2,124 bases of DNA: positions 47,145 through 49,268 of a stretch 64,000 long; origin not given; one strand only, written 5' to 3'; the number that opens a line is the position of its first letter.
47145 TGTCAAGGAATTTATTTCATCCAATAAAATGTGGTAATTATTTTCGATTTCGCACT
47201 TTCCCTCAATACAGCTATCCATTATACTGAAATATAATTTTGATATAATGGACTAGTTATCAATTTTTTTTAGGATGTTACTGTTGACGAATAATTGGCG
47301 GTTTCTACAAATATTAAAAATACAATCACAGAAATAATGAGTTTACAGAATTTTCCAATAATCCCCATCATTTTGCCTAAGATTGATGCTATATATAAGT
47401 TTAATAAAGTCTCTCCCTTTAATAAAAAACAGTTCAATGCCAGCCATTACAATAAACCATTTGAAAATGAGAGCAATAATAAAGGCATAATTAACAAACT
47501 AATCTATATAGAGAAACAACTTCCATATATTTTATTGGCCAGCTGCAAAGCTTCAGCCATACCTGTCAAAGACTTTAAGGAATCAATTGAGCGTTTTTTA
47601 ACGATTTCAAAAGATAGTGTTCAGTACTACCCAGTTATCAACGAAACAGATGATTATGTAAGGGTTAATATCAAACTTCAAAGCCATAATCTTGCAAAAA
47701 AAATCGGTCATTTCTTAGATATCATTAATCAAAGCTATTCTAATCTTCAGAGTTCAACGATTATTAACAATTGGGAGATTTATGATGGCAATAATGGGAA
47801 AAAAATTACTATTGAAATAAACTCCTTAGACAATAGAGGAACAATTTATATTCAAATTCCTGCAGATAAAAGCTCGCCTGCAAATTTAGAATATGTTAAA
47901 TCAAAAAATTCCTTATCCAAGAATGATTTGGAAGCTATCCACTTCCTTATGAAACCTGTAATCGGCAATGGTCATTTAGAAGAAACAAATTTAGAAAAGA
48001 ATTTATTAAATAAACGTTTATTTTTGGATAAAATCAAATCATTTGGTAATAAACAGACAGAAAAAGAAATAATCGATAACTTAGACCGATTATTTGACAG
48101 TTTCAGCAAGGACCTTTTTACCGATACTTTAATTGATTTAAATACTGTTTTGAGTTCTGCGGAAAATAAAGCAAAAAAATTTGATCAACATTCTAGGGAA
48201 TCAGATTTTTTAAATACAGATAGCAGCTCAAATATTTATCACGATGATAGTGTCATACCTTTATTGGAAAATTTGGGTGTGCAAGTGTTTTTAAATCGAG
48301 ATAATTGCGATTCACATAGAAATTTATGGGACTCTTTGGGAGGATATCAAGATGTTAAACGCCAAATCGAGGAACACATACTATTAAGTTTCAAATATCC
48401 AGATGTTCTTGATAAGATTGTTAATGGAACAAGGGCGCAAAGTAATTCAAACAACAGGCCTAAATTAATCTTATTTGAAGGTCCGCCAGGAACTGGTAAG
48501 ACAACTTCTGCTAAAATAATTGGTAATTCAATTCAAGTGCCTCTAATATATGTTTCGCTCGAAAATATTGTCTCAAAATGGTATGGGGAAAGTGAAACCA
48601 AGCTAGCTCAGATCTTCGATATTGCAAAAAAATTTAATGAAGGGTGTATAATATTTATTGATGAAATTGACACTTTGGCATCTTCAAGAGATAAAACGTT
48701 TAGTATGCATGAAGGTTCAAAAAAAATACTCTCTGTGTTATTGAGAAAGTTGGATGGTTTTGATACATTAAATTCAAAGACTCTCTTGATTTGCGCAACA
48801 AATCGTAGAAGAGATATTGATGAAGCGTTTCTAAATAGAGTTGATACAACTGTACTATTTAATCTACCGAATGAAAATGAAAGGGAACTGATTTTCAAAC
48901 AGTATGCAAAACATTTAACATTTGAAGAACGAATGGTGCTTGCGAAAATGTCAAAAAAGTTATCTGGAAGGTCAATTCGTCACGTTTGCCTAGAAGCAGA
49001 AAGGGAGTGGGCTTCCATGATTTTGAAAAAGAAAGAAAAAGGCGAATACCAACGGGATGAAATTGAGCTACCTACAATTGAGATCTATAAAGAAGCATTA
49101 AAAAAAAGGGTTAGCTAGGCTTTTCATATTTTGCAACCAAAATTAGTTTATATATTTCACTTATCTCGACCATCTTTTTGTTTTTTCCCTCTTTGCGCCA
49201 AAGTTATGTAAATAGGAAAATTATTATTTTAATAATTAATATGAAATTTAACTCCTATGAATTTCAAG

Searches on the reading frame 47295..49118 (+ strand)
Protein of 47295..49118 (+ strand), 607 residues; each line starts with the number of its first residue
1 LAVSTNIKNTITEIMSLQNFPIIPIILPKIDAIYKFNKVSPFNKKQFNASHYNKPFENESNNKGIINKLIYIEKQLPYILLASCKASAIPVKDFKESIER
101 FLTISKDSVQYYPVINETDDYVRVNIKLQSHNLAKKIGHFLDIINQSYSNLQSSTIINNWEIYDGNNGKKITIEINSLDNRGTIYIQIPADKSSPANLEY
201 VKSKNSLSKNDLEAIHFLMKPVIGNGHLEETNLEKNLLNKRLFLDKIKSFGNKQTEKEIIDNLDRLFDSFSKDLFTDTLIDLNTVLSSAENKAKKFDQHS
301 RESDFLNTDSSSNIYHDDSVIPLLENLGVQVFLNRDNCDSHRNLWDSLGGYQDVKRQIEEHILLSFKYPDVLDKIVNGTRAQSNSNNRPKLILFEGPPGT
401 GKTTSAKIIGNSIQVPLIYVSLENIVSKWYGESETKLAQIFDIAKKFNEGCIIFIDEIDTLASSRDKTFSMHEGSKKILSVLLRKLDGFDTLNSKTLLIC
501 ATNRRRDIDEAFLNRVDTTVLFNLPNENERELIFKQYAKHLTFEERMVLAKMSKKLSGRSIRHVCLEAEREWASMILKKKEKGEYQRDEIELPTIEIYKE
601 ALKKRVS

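Call 23: search_protein_families(library=pfam, proteins=[window:47295-49118:+], max_evalue=0.01)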
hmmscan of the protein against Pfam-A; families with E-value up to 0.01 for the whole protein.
window:47295-49118:+ (607 aa): 9 families
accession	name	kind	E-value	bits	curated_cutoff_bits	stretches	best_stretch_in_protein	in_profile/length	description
PF00004.35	AAA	-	1.6e-35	122.8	21.2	1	392-523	1-130/131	ATPase family associated with various cellular activities (AAA)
PF05496.18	RuvB_N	-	7.3e-07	29.5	27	1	381-466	25-101/159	Holliday junction DNA helicase RuvB P-loop domain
PF13173.12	AAA_14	-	2.5e-05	24.7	27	1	390-462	3-75/129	AAA domain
PF07728.20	AAA_5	-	0.00012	22.5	22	1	392-515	2-138/139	AAA domain (dynein-related subfamily)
PF13401.12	AAA_22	-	0.00056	20.7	27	0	389-423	5-42/130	AAA domain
PF25199.1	nSTAND_NTPase5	-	0.00095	19.5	34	1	370-482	23-129/145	Novel STAND NTPase 5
PF06745.19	ATPase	-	0.0032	17.3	26.6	0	390-465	20-96/231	KaiC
PF05673.19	DUF815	-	0.0036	16.9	23.8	1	376-512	41-159/249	Protein of unknown function (DUF815)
PF00910.28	RNA_helicase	-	0.0048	17.8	21.5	0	392-477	1-90/105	RNA helicase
